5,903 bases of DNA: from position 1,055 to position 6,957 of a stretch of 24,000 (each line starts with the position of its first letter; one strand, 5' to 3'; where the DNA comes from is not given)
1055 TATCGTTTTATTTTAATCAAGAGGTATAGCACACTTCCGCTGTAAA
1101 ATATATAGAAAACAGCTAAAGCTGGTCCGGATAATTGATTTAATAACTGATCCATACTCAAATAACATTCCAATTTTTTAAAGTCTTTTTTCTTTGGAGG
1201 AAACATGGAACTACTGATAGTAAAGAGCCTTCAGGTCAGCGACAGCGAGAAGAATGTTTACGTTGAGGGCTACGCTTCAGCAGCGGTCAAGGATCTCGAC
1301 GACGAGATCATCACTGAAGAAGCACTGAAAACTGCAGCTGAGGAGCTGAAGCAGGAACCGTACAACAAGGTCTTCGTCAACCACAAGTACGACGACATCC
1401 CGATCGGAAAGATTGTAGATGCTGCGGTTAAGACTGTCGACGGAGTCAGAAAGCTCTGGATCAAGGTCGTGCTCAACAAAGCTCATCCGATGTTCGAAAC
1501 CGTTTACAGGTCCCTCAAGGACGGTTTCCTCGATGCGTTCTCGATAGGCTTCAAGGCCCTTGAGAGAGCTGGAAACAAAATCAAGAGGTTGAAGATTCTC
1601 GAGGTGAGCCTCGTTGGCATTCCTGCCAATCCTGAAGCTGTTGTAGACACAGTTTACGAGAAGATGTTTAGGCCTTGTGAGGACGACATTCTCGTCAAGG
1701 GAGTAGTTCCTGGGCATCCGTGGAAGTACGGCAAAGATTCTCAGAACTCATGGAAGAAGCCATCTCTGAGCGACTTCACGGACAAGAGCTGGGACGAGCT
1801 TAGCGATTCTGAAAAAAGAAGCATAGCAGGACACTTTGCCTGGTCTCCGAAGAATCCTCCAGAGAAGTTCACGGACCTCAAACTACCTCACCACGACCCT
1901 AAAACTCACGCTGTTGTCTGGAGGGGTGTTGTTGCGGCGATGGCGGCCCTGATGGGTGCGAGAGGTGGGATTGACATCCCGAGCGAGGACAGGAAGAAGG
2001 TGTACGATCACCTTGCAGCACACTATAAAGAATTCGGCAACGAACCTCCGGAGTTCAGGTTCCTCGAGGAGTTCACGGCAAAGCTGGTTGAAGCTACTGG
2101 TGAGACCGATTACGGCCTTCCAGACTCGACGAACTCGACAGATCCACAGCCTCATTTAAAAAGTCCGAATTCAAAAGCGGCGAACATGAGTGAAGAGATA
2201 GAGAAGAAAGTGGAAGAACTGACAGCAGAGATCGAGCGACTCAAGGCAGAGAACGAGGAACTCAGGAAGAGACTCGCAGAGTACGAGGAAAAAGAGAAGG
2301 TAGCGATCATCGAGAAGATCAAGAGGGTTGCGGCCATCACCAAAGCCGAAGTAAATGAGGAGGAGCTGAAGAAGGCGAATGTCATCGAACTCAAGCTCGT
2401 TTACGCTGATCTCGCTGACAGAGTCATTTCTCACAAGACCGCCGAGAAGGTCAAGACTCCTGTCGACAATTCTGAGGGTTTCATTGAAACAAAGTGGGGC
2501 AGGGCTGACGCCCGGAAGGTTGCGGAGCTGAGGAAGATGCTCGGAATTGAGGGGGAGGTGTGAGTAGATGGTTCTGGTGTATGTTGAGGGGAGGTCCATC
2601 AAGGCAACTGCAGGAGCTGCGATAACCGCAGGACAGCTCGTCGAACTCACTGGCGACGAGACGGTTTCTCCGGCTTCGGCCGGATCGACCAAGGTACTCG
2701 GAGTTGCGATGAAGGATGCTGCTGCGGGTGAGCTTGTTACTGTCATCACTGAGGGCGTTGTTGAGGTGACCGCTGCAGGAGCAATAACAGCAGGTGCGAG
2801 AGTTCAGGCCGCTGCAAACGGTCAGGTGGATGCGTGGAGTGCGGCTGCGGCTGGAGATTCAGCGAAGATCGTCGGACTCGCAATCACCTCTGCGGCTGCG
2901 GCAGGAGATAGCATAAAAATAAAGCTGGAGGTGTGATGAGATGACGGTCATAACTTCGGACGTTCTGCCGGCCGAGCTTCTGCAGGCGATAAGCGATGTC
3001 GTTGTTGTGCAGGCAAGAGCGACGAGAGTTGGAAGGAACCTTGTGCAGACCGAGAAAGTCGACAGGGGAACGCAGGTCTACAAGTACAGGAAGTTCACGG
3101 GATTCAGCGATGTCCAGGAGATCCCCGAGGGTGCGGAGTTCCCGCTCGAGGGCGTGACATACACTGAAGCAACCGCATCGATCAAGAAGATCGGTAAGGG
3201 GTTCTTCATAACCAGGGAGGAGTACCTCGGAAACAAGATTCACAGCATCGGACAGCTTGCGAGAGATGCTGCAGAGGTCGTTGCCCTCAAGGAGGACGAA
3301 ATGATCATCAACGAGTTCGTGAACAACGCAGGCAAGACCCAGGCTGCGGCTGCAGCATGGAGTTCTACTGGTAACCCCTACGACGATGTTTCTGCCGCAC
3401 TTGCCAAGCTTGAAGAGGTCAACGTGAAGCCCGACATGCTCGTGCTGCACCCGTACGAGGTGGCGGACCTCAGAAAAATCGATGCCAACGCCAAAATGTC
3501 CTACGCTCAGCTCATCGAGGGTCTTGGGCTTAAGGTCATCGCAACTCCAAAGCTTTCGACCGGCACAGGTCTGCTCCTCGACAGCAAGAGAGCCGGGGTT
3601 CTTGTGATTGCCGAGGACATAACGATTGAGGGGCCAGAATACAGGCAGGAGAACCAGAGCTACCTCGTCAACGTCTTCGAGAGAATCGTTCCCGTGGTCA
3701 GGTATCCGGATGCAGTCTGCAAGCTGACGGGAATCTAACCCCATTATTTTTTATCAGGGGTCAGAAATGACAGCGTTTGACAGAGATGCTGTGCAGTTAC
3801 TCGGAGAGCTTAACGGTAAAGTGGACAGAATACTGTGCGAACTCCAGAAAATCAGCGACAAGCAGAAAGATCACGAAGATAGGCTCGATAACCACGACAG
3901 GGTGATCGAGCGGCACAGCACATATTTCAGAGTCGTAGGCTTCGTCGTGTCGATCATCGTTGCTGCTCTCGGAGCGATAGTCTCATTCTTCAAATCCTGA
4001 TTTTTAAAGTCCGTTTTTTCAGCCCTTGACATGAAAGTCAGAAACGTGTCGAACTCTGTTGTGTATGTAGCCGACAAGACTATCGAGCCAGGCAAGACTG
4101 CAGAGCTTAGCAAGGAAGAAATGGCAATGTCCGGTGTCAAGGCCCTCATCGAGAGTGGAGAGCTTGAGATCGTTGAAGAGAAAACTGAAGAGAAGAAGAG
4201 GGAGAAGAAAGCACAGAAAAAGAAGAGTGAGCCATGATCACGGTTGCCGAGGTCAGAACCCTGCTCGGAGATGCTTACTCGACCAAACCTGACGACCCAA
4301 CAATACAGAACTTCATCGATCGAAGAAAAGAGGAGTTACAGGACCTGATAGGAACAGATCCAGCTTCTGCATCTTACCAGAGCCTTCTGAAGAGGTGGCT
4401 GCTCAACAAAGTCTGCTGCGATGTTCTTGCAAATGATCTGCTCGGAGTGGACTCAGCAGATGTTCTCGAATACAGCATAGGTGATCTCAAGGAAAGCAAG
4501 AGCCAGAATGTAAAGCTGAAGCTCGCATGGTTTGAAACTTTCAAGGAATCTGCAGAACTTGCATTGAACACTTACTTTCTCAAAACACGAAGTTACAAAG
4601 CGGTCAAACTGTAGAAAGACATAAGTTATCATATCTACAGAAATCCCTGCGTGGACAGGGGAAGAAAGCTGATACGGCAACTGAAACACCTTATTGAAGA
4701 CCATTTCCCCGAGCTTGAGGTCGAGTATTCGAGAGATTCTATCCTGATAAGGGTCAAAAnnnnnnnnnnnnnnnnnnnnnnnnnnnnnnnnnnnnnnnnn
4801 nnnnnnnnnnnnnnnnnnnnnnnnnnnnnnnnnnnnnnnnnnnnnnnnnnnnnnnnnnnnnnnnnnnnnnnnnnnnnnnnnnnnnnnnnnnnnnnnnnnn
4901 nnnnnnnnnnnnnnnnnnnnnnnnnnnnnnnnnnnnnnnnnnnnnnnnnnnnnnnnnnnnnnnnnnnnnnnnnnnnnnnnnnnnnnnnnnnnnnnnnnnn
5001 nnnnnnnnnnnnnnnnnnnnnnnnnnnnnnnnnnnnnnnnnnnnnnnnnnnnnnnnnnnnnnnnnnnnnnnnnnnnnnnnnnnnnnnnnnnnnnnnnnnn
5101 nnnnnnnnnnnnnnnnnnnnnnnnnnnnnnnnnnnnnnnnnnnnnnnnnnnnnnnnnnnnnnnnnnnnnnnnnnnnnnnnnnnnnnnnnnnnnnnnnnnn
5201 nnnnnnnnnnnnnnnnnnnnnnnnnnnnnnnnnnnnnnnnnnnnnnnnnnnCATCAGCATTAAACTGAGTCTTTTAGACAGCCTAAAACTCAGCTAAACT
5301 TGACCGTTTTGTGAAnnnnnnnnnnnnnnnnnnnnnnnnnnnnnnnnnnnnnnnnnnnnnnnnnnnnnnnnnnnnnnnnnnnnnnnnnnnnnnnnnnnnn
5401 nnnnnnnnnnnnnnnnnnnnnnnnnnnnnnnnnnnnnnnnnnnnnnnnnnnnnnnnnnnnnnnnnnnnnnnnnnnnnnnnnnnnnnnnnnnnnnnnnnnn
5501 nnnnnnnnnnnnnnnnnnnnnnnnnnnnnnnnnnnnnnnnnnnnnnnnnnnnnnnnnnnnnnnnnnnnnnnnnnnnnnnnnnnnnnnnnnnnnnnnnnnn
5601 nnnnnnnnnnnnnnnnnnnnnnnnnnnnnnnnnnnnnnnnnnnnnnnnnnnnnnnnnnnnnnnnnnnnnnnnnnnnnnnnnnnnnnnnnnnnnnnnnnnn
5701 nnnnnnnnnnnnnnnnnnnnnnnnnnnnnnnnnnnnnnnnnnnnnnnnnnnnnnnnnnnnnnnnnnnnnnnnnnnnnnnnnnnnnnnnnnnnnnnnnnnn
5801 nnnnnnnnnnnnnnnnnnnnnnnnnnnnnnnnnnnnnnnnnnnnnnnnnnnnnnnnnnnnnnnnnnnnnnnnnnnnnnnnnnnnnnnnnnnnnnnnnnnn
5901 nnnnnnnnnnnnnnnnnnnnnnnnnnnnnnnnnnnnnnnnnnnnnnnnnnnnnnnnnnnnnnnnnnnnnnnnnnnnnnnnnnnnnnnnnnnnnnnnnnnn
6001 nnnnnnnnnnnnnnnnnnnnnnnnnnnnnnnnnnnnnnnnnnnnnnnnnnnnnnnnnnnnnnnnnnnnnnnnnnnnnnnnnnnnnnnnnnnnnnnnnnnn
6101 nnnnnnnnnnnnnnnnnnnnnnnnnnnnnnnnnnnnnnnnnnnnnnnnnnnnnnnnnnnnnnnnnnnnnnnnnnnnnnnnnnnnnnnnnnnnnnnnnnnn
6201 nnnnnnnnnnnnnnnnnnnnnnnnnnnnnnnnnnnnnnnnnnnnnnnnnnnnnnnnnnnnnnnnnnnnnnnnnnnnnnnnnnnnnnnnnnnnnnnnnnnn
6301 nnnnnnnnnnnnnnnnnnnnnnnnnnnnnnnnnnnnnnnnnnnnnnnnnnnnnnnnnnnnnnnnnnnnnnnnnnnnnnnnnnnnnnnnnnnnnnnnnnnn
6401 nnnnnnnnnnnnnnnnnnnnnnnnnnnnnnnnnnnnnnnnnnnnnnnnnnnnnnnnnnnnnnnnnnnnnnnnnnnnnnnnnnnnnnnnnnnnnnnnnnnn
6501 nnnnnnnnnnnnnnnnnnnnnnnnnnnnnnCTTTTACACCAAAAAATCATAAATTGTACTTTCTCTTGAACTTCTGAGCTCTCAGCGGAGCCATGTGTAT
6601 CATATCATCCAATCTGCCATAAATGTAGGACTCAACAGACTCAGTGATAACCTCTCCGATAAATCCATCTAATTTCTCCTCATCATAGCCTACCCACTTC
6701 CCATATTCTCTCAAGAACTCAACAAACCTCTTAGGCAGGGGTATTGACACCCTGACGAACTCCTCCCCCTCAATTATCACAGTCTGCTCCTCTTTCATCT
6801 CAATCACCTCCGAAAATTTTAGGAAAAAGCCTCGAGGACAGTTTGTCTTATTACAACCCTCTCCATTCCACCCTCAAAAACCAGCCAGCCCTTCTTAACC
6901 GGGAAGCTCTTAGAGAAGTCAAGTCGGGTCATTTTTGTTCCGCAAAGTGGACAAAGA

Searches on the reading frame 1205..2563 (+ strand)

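Call 10: search_protein_families(library=phrogs, max_evalue=0.01, proteins=[window:1205-2563:+])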
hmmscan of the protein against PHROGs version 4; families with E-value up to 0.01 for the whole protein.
window:1205-2563:+ (452 aa): 13 families
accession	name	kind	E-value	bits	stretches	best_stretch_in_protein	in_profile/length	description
phrog_80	-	head and packaging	1.2e-19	72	1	6-150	226-378/607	head maturation protease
phrog_617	-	head and packaging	3.2e-13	50.4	1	12-156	20-167/626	major head protein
phrog_3270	-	head and packaging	1.2e-08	35.1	1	100-153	79-132/603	head maturation protease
phrog_1028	-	head and packaging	2.3e-08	35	2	5-40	26-62/591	head maturation protease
phrog_21715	-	unknown function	1.1e-07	32.6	1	15-152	16-143/381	-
phrog_9644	-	head and packaging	0.00026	21.4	0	10-150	155-306/341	head maturation protease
phrog_9427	-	head and packaging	0.00029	21.2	0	326-382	380-433/453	head maturation protease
phrog_2263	-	head and packaging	0.0003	20.8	1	100-151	118-177/551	major head protein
phrog_4029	-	unknown function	0.00031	22.1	1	328-385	58-117/144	-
phrog_3671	-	unknown function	0.00065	20.9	1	320-365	36-81/87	-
phrog_3244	-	head and packaging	0.0033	18.2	1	59-151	76-181/326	head maturation protease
phrog_77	-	DNA, RNA and nucleotide metabolism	0.0073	15.8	0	323-403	640-707/967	SbcC-like subunit of palindrome specific endonuclease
phrog_206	-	head and packaging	0.0095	16.7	1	327-395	35-102/263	head scaffolding protein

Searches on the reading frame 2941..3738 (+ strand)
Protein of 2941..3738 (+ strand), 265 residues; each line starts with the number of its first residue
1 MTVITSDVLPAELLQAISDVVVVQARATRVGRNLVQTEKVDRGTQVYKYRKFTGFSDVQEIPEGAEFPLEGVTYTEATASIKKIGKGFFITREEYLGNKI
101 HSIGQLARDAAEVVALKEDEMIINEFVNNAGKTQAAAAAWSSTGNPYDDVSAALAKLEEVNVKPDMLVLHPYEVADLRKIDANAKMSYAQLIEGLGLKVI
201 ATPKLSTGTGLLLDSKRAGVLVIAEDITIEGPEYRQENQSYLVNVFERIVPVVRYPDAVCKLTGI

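Call 10: search_protein_families(library=phrogs, max_evalue=0.01, proteins=[window:2941-3738:+])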
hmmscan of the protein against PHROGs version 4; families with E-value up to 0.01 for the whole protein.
window:2941-3738:+ (265 aa): 7 families
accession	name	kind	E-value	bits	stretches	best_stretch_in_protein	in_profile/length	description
phrog_1650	-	head and packaging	8.6e-29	101.8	1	56-265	71-298/300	major head protein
phrog_544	-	head and packaging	2.8e-16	60.8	1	36-237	36-247/282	major head protein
phrog_264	-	head and packaging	8.1e-12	45.7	1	5-265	26-321/321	major head protein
phrog_30620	-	unknown function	5.6e-09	36.9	1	41-186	44-180/184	-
phrog_10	-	head and packaging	8.5e-06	26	1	32-230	388-600/752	major head protein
phrog_133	-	head and packaging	4.2e-05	23.4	1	50-131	424-505/668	head maturation protease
phrog_267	-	head and packaging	0.00034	20.9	1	32-207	60-261/410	major head protein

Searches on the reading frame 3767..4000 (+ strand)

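Call 56: search_protein_families(library=phrogs, max_evalue=0.01, proteins=[window:3767-4000:+])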
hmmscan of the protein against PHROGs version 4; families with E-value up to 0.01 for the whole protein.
window:3767-4000:+ (77 aa): 2 families
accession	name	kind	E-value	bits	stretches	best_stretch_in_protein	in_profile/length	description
phrog_1103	-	unknown function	0.0014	19.6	0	17-59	12-61/80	-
phrog_2990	-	unknown function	0.0099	17.1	0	5-55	28-78/133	-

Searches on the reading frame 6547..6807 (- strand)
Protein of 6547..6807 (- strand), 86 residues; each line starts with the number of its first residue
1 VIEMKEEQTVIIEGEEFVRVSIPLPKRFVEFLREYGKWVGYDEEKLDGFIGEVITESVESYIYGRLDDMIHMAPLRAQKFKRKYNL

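Call 9: search_protein_families(library=pfam, max_evalue=0.1, proteins=[window:6547-6807:-])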
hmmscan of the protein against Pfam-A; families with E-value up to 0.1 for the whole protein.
window:6547-6807:- (86 aa): 0 families

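Call 12: find_related_loci(query=window:6547-6807:-, collection=viral_contigs, flank=3000)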
Query window:6547-6807:- (86 aa) in viral_contigs; peptide patterns used: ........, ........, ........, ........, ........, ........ (x = any residue, [..] = any of these).
10 stretches matched a pattern; 1 encode a relative of the query (tblastn E <= 1e-3); 1 distinct loci.
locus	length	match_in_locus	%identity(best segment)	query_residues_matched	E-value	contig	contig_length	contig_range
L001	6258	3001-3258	76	1-86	8e-44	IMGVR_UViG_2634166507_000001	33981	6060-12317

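Call 15: find_homologous_proteins(query=window:6547-6807:-, max_evalue=0.001)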
Query window:6547-6807:- (86 aa): 4 proteins with E <= 0.001 among 4 candidates.
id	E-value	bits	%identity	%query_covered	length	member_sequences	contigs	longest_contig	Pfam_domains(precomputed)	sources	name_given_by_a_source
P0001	6.2e-43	162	89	97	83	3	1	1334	-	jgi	-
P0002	3.2e-37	144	78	95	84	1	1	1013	-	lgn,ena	-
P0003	1.4e-35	139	76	97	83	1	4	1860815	-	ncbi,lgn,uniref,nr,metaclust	ncbi:hypothetical protein [Geoglobus acetivorans]|uniref:Uncharacterized protein n=1 Tax=Geoglobus a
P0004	4.2e-23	99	57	97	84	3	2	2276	-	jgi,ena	jgi:hypothetical protein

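Call 17: find_encoding_contigs(protein=P0003, flank=4000, max_places=4)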
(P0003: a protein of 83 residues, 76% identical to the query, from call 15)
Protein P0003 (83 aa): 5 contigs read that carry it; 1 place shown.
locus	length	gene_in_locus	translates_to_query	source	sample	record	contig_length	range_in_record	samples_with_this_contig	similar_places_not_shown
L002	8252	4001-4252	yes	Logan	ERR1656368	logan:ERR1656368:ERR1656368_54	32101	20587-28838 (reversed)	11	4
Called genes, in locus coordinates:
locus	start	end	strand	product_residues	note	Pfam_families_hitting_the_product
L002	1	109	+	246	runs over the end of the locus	PF00705:PCNA_N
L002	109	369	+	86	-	-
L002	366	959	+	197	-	-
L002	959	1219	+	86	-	-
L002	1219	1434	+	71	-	-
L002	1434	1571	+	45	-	-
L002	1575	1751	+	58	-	-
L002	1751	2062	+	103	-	PF07659:DUF1599 (weak)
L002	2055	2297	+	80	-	-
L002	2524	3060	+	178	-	-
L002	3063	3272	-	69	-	PF10049:DUF2283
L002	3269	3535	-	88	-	PF14076:DUF4258 (weak)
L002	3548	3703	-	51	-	PF04014:MazE_antitoxin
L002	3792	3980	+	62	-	-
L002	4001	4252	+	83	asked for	-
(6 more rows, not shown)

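Call 55: search_protein_families(library=ncbifam, max_evalue=0.01, proteins=[window:6547-6807:-, L001:2557-2712:-])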
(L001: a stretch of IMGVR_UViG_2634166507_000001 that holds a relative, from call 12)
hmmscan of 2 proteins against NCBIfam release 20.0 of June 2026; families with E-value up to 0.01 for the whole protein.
window:6547-6807:- (86 aa): 0 families

L001:2557-2712:- (51 aa): 5 families
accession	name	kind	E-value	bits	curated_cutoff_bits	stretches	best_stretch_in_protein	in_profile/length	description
TIGR01439.1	lp_hng_hel_AbrB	domain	1.3e-12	47.2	28.3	1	12-51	3-43/44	transcriptional regulator, AbrB family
NF007429.0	PRK09974.1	equivalog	4.5e-06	26.5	125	1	5-50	9-55/114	type II toxin-antitoxin system PrlF family antitoxin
NF040962.1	near_HgcAB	equivalog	6.2e-06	26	70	1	10-46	7-45/70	HgcAB-associated protein HgcC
NF050106.1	TA_MazE_antitoxin_Deino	equivalog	0.0013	18.9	65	1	18-43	2-27/65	type II toxin-antitoxin system MazE family antitoxin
TIGR02609.1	doc_partner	hypoth_equivalog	0.0053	17.1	55.9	1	19-49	12-42/74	putative addiction module antidote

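Call 56: search_protein_families(library=phrogs, max_evalue=0.01, proteins=[window:6547-6807:-])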
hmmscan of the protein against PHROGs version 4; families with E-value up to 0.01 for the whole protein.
window:6547-6807:- (86 aa): 0 families

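Call 71: search_protein_representatives(protein=window:6547-6807:-)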
Query: 86 residues. Proteins with E-value up to 0.001 (for the whole library): 7; up to 1e-10: 4; up to 1e-30: 1. The best 7 are listed.
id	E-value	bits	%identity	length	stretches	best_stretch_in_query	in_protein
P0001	2.0e-43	162.0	89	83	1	4-86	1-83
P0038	1.0e-15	73.7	59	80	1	5-62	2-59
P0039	1.1e-15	73.6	46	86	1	5-86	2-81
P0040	2.2e-13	66.2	43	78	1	12-86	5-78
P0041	2.8e-07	46.8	41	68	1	19-86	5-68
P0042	1.0e-06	45.0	41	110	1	18-86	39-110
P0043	2.0e-04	37.7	37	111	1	13-85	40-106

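Call 74: find_encoding_contigs(protein=P0004, flank=2500, max_places=3)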
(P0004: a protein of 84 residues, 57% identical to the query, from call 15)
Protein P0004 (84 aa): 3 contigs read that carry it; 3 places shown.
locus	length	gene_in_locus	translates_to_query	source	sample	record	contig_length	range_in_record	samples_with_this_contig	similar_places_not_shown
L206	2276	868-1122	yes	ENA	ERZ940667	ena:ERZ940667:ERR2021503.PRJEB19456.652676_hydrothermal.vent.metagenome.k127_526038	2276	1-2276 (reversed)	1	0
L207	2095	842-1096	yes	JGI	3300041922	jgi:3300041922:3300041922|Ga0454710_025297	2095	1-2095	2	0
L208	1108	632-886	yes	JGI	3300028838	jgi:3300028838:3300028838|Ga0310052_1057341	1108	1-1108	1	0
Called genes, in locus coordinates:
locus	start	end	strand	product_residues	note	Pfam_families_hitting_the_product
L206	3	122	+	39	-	?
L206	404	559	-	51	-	PF01402:RHH_1 (weak)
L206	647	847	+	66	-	-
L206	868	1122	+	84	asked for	-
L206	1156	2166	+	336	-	PF07282:Cas12f1-like_TNB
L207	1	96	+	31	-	?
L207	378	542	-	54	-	PF01402:RHH_1 (faint)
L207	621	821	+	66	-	-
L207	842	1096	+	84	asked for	-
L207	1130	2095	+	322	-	?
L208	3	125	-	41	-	?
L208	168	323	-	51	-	PF01402:RHH_1 (weak)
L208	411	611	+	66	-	-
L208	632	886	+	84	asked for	-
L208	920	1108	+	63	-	?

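Call 75: find_encoding_contigs(protein=P0001, flank=2500, max_places=3)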
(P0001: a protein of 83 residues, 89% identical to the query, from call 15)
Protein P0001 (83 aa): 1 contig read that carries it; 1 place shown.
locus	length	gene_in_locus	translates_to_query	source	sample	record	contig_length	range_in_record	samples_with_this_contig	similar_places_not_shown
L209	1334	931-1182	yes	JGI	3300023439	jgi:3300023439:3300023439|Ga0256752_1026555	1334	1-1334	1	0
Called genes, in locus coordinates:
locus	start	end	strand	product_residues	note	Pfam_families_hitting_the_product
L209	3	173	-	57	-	?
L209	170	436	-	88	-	PF14076:DUF4258 (weak)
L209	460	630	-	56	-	-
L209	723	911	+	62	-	-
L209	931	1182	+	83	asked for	-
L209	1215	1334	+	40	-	?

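Call 76: find_encoding_contigs(protein=P0002, flank=2500, max_places=3)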
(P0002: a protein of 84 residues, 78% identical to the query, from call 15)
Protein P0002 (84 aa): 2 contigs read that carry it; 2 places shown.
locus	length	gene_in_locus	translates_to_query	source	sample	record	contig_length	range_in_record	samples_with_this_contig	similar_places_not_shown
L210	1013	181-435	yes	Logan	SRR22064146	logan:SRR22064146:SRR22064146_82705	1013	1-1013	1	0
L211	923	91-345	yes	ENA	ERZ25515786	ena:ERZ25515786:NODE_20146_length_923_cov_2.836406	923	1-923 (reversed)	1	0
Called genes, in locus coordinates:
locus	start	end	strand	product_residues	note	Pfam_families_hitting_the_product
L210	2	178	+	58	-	?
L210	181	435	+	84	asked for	-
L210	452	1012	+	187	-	?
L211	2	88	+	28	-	?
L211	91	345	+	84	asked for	-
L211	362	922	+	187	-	?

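Call 79: predict_structure(alignment_id=A4)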
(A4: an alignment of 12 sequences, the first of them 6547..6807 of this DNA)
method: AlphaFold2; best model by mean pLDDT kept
length: 86 residues; sequences in the alignment: 12
mean_pLDDT: 83.5   pTM: 0.63
mean pLDDT of the five models: 83.5, 83.2, 83.1, 82.4, 81.8
residues with pLDDT >= 90: 52; 70-90: 14; 50-70: 14; < 50: 6
segments of 3 or more residues with pLDDT < 50: 1-4
pLDDT, mean of each block of 10 residues (from residue 1): 53 57 87 96 91 90 95 94 91
secondary structure, 60 per line:
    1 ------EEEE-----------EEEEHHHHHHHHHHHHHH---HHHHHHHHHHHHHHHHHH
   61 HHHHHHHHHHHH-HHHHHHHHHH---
elements in order: E7-10 E22-25 H26-39 H43-72 H74-83

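Call 81: fold_search(model_id=the predicted structure, library=pdb)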
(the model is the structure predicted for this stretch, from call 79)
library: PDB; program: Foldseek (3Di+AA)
matches with E <= 10: 64; with E <= 0.001: 0
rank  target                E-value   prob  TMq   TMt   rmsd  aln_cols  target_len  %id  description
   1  2hyg                  1.2e+00  0.12  0.28  0.19  16.5        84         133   18  The Structure of apo-MntR from Bacillus subtilis, Native Form (released 2006-11-07)
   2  3cjl_B                2.2e+00  0.12  0.38  0.37  11.0        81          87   17  Crystal structure of a protein of unknown function (eca1910) from pectobacterium atrosepticum scri1043 at 2.20 A resol (released 2008-04-01)
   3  7xdi_E                2.3e+00  0.05  0.21  0.11  15.9        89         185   17  Tail structure of bacteriophage SSV19 (released 2022-08-10)
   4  3cjl_A                2.6e+00  0.06  0.29  0.29  12.0        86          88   17  Crystal structure of a protein of unknown function (eca1910) from pectobacterium atrosepticum scri1043 at 2.20 A resol (released 2008-04-01)
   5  6kta_A                3.0e+00  0.04  0.23  0.16  17.2        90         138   14  Crystal structure of B. halodurans MntR in apo form (released 2019-12-04)
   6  6kta_B                3.2e+00  0.05  0.25  0.17  16.7        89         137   16  Crystal structure of B. halodurans MntR in apo form (released 2019-12-04)
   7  4uxz_F                3.5e+00  0.14  0.35  0.32   6.6        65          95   15  Structure of delta7-DgkA-syn in 7.9 MAG to 2.18 angstrom resolution (released 2015-09-30)
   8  2rcy_D                3.7e+00  0.14  0.32  0.12   7.9        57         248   23  Crystal structure of Plasmodium falciparum pyrroline carboxylate reductase (MAL13P1.284) with NADP bound (released 2007-10-23)
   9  2rcy_C                3.7e+00  0.14  0.32  0.12   7.9        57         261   23  Crystal structure of Plasmodium falciparum pyrroline carboxylate reductase (MAL13P1.284) with NADP bound (released 2007-10-23)
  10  2mmv_MODEL_1_A        4.0e+00  0.08  0.35  0.35   9.4        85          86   20  ZapA mutant dimer from Geobacillus stearothermophilus (released 2015-06-17)
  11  9l7p_E                4.0e+00  0.06  0.27  0.08  13.9        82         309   22  Cryo-EM structure of retron Ec78 system complex (released 2025-12-10)
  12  1u9p                  4.2e+00  0.10  0.41  0.38  11.4        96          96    9  Permuted single-chain Arc (released 2005-02-15)
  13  7pbu_A                4.2e+00  0.08  0.30  0.21  10.7        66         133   11  RuvAB branch migration motor complexed to the Holliday junction - RuvA-HJ core [t2 dataset] (released 2022-09-14)
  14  4hx8_B                4.5e+00  0.09  0.29  0.20  11.9        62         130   19  Structure of metal-free MNTR mutant E11K (released 2012-11-21)
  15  2fbh                  4.5e+00  0.03  0.21  0.13  12.7        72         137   12  The crystal structure of transcriptional regulator PA3341 (released 2005-12-20)
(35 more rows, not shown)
